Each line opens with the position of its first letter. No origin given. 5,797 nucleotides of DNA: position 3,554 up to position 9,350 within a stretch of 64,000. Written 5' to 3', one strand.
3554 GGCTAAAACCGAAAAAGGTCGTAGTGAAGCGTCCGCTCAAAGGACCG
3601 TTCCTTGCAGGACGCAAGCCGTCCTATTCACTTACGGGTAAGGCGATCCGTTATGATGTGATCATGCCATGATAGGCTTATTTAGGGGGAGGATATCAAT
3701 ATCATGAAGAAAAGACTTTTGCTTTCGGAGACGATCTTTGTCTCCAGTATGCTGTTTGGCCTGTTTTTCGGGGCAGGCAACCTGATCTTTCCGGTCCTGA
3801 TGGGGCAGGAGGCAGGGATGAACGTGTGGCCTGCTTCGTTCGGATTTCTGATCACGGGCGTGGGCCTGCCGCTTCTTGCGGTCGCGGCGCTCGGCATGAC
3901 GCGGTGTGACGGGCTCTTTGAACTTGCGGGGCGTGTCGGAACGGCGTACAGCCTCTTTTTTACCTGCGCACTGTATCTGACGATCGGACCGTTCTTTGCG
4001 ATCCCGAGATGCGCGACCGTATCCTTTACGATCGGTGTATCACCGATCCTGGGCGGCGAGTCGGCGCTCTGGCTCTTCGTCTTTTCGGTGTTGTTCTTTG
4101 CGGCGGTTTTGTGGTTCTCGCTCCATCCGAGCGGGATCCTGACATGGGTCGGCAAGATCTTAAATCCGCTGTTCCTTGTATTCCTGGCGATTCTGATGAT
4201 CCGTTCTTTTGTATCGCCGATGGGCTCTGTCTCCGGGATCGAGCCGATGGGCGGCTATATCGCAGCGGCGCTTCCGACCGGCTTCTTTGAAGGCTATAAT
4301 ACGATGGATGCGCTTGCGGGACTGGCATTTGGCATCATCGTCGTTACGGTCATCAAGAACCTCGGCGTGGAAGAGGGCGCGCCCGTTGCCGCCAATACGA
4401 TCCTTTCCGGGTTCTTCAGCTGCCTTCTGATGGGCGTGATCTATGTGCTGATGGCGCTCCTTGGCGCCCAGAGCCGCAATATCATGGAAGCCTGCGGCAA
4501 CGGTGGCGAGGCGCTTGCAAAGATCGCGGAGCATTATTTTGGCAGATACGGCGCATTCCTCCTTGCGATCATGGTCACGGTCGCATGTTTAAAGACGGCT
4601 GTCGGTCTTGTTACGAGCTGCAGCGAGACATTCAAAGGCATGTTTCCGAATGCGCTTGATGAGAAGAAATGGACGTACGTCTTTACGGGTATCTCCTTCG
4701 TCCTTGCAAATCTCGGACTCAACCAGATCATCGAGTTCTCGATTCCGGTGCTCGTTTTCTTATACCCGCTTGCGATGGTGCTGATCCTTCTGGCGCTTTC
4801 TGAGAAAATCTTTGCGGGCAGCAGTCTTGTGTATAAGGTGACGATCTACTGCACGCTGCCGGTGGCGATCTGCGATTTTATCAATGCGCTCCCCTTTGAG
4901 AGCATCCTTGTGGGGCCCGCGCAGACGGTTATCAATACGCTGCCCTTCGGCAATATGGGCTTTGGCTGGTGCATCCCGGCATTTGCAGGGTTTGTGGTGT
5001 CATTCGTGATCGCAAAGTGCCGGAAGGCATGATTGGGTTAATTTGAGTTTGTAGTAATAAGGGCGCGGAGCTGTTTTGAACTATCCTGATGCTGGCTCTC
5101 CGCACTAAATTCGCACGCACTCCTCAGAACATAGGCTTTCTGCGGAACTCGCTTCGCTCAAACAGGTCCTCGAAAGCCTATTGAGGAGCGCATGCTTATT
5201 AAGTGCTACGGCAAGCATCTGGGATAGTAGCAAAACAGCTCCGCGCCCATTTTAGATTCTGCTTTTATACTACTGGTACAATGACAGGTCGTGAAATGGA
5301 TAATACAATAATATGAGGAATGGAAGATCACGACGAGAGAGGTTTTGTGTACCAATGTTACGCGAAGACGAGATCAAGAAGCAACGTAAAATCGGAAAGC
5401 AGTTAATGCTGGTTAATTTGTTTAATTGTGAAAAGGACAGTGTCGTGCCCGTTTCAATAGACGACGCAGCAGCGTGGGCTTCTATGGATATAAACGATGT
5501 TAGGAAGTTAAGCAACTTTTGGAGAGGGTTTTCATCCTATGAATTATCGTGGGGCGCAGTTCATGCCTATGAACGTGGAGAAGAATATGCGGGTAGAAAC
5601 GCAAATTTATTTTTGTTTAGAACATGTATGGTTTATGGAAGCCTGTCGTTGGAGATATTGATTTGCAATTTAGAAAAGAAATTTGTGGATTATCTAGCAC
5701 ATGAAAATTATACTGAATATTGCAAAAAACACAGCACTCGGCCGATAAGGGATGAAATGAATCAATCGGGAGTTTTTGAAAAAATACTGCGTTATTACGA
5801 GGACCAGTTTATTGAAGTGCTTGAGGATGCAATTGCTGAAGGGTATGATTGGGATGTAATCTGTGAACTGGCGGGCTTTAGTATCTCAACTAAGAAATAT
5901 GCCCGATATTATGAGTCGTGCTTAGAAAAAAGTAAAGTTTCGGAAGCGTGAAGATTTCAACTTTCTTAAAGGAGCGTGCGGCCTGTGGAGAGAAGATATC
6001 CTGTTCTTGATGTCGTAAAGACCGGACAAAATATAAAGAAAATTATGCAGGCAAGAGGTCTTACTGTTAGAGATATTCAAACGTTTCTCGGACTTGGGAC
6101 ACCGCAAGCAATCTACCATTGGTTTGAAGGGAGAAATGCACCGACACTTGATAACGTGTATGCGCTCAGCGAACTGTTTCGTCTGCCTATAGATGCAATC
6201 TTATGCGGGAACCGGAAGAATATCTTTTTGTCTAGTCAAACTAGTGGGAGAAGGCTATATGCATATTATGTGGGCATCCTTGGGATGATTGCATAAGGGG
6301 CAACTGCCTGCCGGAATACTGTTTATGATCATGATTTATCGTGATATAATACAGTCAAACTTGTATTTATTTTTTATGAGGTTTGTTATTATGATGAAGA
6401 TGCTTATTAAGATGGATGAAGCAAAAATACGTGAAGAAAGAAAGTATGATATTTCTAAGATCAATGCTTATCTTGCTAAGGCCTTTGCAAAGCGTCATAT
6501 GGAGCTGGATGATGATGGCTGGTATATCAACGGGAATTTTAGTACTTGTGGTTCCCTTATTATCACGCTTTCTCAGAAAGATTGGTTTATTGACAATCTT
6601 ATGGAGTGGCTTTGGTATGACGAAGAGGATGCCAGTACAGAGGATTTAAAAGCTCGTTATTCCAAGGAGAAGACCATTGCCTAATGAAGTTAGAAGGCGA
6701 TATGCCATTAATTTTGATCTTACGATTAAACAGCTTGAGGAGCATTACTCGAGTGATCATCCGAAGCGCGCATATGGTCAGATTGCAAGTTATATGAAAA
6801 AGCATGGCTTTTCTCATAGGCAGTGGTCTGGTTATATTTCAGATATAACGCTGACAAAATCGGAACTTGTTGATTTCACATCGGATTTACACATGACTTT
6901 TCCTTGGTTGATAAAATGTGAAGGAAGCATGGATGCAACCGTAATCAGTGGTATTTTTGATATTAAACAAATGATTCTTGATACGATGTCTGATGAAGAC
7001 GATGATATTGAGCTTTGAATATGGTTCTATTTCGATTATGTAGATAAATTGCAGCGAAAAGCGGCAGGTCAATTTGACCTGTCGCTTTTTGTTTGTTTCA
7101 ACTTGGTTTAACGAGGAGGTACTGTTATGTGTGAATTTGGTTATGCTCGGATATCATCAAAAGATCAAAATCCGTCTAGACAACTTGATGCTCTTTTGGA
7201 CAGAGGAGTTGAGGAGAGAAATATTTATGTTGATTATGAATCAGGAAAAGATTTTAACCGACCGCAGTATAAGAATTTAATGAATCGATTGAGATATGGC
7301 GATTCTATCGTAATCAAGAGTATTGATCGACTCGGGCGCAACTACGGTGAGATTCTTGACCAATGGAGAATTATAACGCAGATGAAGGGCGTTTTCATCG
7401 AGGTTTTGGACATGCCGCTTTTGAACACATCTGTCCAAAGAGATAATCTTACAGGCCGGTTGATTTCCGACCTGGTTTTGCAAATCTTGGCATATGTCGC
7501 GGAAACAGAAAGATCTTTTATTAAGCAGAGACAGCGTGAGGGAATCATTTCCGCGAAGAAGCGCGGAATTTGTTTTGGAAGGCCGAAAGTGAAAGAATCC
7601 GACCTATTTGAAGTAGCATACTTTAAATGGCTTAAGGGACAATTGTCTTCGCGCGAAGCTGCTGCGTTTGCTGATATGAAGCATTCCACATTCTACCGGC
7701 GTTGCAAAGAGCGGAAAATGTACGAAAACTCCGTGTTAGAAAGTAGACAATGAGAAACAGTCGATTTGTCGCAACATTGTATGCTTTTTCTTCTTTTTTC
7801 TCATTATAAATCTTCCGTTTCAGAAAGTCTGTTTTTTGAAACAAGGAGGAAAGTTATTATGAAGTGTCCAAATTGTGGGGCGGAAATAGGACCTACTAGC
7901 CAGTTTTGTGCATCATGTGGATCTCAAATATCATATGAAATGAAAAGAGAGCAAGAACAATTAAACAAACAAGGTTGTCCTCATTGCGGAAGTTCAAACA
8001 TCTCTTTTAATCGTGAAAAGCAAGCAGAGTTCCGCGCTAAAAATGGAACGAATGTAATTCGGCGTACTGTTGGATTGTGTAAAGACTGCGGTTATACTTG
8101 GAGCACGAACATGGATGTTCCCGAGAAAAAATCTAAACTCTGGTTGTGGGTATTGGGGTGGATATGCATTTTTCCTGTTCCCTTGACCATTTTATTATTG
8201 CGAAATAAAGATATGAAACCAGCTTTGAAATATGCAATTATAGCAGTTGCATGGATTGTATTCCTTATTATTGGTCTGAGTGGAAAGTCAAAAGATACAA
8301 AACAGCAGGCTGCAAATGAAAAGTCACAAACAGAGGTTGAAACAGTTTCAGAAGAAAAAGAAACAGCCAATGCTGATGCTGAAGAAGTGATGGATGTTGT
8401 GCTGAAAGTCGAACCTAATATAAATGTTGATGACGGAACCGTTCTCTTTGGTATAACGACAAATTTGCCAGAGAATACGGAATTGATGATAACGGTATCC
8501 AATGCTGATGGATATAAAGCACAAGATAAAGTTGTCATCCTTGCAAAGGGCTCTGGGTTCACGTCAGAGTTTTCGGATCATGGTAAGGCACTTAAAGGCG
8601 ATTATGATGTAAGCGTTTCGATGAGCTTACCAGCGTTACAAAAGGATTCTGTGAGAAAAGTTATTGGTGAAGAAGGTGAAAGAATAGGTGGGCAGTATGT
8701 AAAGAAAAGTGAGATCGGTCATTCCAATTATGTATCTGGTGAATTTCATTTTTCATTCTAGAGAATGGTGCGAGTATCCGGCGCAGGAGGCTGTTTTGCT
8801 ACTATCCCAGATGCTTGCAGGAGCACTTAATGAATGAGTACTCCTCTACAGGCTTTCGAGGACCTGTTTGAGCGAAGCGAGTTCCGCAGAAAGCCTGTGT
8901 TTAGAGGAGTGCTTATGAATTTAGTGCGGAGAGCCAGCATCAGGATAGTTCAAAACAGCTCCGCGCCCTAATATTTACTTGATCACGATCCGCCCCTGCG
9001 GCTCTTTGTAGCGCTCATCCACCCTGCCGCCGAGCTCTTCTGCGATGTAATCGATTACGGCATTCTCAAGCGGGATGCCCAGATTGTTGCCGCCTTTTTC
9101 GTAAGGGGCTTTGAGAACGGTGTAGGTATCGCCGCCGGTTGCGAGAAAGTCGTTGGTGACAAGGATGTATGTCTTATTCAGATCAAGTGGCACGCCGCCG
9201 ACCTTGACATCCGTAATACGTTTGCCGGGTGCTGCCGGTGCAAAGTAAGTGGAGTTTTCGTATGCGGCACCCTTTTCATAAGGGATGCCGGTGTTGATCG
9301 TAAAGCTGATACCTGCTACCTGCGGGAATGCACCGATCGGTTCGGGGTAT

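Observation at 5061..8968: Low-GC six-gene cassette bracketed by inverted ~190-bp palindromes and carrying its own small serine recombinase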

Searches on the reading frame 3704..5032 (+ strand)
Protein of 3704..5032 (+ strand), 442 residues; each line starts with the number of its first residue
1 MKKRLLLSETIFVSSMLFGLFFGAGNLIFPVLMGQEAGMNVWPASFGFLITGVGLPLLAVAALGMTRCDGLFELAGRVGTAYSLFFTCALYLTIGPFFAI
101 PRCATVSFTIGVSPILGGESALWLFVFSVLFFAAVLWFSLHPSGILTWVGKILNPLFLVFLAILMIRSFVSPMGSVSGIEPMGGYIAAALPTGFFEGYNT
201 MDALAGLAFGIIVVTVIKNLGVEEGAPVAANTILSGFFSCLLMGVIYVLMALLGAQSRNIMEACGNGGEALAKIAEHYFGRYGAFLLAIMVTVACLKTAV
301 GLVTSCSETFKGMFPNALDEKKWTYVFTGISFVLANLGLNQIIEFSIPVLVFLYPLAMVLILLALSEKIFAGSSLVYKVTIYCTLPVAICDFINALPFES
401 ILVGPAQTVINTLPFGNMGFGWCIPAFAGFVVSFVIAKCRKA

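Call 9: search_protein_families(library=pfam, proteins=[window:3704-5032:+], max_evalue=0.01)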
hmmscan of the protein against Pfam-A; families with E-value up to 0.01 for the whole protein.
window:3704-5032:+ (442 aa): 1 family
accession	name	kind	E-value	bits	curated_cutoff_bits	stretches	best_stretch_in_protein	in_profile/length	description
PF05525.19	Branch_AA_trans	-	1.6e-142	475.9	22.3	1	9-438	4-427/429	Branched-chain amino acid transport protein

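Call 14: find_encoding_contigs(protein=window:3704-5032:+, flank=8000, max_places=10)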
Protein window:3704-5032:+ (442 aa): 13 contigs read that carry it; 7 places shown.
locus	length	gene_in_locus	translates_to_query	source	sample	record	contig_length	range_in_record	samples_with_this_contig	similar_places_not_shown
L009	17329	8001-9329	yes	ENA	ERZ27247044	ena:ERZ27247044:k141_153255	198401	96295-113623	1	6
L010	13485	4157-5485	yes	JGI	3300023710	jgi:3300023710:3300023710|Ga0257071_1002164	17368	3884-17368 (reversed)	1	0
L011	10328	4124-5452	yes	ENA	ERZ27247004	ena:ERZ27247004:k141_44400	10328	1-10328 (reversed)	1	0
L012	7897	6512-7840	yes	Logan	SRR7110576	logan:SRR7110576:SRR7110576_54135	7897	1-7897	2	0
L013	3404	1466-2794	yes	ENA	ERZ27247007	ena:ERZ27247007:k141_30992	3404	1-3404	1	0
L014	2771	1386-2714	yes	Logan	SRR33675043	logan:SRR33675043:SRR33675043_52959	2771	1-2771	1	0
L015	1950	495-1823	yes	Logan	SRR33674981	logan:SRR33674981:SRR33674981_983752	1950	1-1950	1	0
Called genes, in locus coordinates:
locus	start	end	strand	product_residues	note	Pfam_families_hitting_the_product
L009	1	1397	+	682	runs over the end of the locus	PF02743:dCache_1, PF07889:DUF1664 (faint), PF00015:MCPsignal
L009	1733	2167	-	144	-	PF09719:C_GCAxxG_C_C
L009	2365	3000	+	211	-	PF04263:TPK_catalytic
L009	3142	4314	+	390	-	PF00375:SDF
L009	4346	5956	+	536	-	PF00512:HisKA, PF00072:Response_reg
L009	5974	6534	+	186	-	PF00924:MS_channel_2nd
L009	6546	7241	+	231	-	PF09929:DUF2161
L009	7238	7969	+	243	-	PF04445:SAM_MT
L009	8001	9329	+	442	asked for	PF05525:Branch_AA_trans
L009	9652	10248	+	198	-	-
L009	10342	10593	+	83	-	PF01381:HTH_3 (weak)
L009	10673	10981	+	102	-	-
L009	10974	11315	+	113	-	-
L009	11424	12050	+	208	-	PF00239:Resolvase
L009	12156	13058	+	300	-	PF12773:DZR (weak), PF13240:Zn_Ribbon_1, PF13248:Zn_ribbon_3 (faint)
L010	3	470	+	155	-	?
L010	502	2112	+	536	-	PF00512:HisKA, PF00072:Response_reg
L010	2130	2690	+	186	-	PF00924:MS_channel_2nd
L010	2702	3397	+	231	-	PF09929:DUF2161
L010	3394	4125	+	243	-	PF04445:SAM_MT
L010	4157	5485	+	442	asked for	PF05525:Branch_AA_trans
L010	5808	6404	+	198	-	-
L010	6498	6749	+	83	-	PF01381:HTH_3 (weak)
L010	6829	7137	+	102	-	-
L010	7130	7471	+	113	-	-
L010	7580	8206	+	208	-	PF00239:Resolvase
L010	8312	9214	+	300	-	PF12773:DZR (weak), PF13240:Zn_Ribbon_1, PF13248:Zn_ribbon_3 (faint)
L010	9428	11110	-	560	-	PF00149:Metallophos, PF02872:5_nucleotid_C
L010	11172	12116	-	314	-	PF25509:DUF7916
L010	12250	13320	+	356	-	PF00990:GGDEF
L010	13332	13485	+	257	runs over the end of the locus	PF05857:TraX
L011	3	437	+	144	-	?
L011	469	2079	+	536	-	PF00512:HisKA, PF00072:Response_reg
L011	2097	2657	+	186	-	PF00924:MS_channel_2nd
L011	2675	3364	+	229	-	PF09929:DUF2161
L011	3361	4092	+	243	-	PF04445:SAM_MT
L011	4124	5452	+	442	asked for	PF05525:Branch_AA_trans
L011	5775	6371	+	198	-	-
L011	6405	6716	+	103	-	PF01381:HTH_3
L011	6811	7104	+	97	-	-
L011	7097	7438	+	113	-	-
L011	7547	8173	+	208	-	PF00239:Resolvase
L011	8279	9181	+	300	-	PF12773:DZR (weak), PF13240:Zn_Ribbon_1, PF13248:Zn_ribbon_3 (faint)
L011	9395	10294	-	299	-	PF02872:5_nucleotid_C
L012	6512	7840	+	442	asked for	PF05525:Branch_AA_trans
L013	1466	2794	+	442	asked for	PF05525:Branch_AA_trans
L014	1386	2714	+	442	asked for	PF05525:Branch_AA_trans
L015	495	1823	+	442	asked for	PF05525:Branch_AA_trans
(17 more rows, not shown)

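Call 30: find_related_loci(query=window:3704-5032:+, collection=genome_contigs, flank=10000)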
Query window:3704-5032:+ (442 aa) in genome_contigs; peptide patterns used: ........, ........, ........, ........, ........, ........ (x = any residue, [..] = any of these).
135 stretches matched a pattern; 82 encode a relative of the query (tblastn E <= 1e-3); the best 80 are kept; 80 distinct loci.
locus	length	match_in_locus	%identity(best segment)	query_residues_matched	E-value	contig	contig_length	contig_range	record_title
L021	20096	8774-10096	91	1-441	0e+0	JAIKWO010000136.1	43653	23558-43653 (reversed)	MAG: Lachnospiraceae bacterium isolate RUI431 k141_5853648_flag=0_multi=13.2243_len=43653, whole genome shotgun sequence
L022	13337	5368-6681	58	9-442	2e-158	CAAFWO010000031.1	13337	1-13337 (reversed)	MAG TPA_asm: Clostridia bacterium, isolate HGM11501, WGS project CAAFWO010000000 data, contig: SRS475612_69_k119_148002,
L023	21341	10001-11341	57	1-442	1e-157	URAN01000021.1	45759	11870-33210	uncultured Clostridiales bacterium isolate UMGS821 genome assembly, contig: NODE_382_length_45759_cov_6.257023, whole ge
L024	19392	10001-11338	57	1-442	2e-157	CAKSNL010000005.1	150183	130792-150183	MAG: uncultured Clostridia bacterium isolate REFINED_METABAT215_TOP10_CONTIGS_1500_ASSEMBLY_K77_MERGED__Hadza_PheChl_Fib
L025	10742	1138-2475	56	1-442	2e-155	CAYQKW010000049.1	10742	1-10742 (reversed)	MAG TPA_asm: uncultured Oscillospiraceae bacterium isolate SRP313737_co1_329 genome assembly, contig: NODE_9333_length_1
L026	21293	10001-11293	57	1-426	8e-154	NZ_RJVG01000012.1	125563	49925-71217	Mobilisporobacter senegalensis strain DSM 26537 Ga0244700_112, whole genome shotgun sequence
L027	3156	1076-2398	57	1-442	2e-160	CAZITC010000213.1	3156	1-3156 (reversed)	MAG TPA_asm: uncultured Ruminococcus sp. isolate SRP350583_co1_522 genome assembly, contig: NODE_43849_length_3156_cov_5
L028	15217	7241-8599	55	1-442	4e-152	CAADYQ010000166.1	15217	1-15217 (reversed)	MAG TPA_asm: Clostridia bacterium, isolate HGM12681, WGS project CAADYQ010000000 data, contig: ERS396355_37_k85_220071,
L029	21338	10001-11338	55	1-441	3e-151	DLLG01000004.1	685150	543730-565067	MAG TPA_asm: Clostridiales bacterium UBA7568 UBA7568_contig_11, whole genome shotgun sequence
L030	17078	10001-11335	56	1-441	6e-151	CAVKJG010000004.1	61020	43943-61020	Sphaerochaetaceae bacterium isolate H07689-L1_cleanbin_000002 genome assembly, contig: Spades_H07689-L1_contig_221, whol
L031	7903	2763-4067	55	1-429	1e-150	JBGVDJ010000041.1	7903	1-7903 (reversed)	MAG: Candidatus Choladousia sp. isolate fecal_MAG_44 fecal_MAG_44_contig_0041, whole genome shotgun sequence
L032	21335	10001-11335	56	1-441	4e-151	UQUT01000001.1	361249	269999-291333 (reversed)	uncultured Eubacterium sp. isolate UMGS660 genome assembly, contig: NODE_4_length_361249_cov_17.725198, whole genome sho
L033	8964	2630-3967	55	1-441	1e-150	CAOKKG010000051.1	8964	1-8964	MAG TPA_asm: uncultured Eubacteriales bacterium isolate SRR17622767_bin.40_metawrap_v1.3_MAG genome assembly, contig: NO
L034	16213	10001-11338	55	1-441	3e-150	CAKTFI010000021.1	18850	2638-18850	MAG: uncultured Christensenellaceae bacterium isolate REFINED_METABAT215_TOP10_CONTIGS_1500_ASSEMBLY_K77_MERGED__Hadza_M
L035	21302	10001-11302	56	1-430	9e-150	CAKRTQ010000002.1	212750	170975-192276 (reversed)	MAG: uncultured Eubacteriales bacterium isolate REFINED_METABAT215_TOP10_CONTIGS_1500_ASSEMBLY_K77_MERGED__Hadza_MoBio_h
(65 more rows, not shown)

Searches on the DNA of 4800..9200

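Call 27: search_rna_families(source=window, start=4800, end=9200, threshold=evalue, max_evalue=1)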
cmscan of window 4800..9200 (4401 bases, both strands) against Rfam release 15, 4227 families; matches with E-value up to 1: 1.
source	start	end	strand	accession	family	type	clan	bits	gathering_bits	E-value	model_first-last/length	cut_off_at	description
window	7045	7093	+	RF00084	CsrC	Gene; sRNA;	CL00106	13.3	61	0.84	201-244/255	no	CsrC RNA family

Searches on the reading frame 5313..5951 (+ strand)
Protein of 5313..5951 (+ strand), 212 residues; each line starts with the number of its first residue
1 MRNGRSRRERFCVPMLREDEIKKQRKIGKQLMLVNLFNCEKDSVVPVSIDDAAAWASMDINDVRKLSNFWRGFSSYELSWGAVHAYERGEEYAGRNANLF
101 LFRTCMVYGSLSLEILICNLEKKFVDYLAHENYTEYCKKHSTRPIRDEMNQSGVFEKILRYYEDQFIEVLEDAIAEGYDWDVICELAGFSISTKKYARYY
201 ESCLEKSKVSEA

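Call 9: search_protein_families(library=pfam, proteins=[window:5313-5951:+], max_evalue=0.01)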
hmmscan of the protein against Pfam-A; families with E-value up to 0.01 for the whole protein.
window:5313-5951:+ (212 aa): 0 families

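Call 10: search_protein_families(library=phrogs, proteins=[window:5313-5951:+], max_evalue=0.01)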
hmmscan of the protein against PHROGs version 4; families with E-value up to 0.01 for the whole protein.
window:5313-5951:+ (212 aa): 0 families

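Call 47: search_protein_families(library=ncbifam, proteins=[window:5355-5951:+], max_evalue=1)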
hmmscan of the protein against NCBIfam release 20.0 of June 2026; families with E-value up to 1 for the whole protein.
window:5355-5951:+ (198 aa): 0 families

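Call 48: search_protein_families(library=padloc, proteins=[window:5355-5951:+], max_evalue=0.1)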
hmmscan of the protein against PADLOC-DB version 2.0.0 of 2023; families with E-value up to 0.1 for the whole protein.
window:5355-5951:+ (198 aa): 1 family
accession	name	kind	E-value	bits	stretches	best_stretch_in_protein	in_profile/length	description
PDLC04446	PDC-M13C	-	0.0073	14.4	1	107-161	4-56/69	-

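Call 52: search_dna_similar(query=window:5355-5951:+, collection=plasmids, mode=protein, max_rows=10, max_evalue=0.001)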
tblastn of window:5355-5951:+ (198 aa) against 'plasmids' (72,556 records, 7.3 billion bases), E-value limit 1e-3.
No match.

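Call 65: find_homologous_proteins(query=window:5355-5951:+, max_evalue=0.00001)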
Query window:5355-5951:+ (198 aa): 2 proteins with E <= 0.00001 among 161 candidates.
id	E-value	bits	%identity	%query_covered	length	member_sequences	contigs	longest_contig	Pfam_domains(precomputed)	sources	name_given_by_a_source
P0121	2.0e-129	447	100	100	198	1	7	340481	-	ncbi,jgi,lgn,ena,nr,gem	ncbi:MAG: hypothetical protein E7300_03085 [Lachnospiraceae bacterium]|nr:hypothetical protein [Lach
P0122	1.5e-66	242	55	100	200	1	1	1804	-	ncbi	-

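Call 66: find_encoding_contigs(protein=P0122, flank=3000, max_places=3)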
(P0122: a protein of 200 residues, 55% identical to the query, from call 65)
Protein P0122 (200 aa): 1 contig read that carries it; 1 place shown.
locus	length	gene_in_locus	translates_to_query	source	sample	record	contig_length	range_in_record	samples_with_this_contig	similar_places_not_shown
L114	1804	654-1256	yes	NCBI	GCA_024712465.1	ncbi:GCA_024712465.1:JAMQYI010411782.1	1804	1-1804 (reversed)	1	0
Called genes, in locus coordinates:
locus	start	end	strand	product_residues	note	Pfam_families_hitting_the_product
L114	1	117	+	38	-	?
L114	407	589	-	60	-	-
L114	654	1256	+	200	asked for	-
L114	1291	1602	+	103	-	PF01381:HTH_3, PF12844:HTH_19 (weak)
